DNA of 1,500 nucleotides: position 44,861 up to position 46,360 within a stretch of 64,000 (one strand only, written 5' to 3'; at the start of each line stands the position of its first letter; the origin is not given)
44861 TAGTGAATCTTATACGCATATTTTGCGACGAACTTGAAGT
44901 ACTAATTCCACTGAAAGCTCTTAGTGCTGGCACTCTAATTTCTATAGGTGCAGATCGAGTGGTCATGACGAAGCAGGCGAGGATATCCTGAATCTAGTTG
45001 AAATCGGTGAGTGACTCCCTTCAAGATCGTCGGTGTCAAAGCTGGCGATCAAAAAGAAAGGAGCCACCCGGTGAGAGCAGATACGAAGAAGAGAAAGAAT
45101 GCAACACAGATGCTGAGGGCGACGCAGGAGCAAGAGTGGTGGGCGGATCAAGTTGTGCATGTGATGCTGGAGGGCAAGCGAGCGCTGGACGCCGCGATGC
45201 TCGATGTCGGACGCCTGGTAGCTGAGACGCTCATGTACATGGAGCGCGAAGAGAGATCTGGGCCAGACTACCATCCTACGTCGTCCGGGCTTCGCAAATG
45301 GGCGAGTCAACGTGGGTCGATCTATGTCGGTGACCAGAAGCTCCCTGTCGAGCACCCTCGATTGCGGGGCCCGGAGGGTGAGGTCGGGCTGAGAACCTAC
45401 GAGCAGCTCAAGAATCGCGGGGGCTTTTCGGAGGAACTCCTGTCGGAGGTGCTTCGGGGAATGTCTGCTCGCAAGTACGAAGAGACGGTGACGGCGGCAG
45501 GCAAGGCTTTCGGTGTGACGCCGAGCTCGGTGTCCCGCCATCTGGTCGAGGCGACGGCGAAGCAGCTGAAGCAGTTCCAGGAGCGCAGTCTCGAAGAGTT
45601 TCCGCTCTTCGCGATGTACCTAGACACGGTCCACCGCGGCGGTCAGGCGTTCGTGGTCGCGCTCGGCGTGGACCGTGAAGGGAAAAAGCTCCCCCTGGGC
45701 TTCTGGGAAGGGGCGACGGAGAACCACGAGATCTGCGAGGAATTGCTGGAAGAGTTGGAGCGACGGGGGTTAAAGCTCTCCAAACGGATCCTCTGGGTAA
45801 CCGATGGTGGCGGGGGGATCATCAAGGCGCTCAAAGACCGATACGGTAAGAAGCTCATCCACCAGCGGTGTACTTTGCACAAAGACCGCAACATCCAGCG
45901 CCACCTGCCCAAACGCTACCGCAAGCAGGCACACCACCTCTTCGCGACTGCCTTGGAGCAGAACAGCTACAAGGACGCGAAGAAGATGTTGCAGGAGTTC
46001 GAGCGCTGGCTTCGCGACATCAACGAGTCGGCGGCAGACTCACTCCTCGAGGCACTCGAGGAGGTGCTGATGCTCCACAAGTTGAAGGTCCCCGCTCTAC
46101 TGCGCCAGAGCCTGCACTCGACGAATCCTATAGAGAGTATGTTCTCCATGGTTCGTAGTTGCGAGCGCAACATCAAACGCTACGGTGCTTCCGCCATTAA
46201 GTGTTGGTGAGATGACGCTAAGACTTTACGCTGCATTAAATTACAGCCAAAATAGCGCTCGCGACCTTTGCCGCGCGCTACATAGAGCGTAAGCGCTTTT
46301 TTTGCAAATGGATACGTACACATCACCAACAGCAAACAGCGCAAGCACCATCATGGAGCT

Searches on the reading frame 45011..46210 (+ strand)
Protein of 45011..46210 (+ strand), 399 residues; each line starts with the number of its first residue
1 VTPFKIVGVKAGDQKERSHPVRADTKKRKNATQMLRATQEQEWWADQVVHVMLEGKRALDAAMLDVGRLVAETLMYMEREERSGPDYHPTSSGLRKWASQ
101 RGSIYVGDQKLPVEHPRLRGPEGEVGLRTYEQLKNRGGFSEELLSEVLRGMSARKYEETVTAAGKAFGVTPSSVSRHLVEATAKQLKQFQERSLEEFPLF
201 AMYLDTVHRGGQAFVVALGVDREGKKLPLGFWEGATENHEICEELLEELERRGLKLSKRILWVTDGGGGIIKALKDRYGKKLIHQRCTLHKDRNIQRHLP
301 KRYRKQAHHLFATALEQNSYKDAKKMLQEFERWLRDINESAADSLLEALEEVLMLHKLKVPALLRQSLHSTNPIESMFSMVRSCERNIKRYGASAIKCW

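Call 50: search_protein_families(library=pfam, proteins=[window:45011-46210:+], max_evalue=0.001)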
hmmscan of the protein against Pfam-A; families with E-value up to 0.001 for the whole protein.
window:45011-46210:+ (399 aa): 1 family
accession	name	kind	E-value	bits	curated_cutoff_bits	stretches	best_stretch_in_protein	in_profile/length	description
PF00872.24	Transposase_mut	-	2.2e-30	106.2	21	1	61-388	24-352/379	Transposase, Mutator family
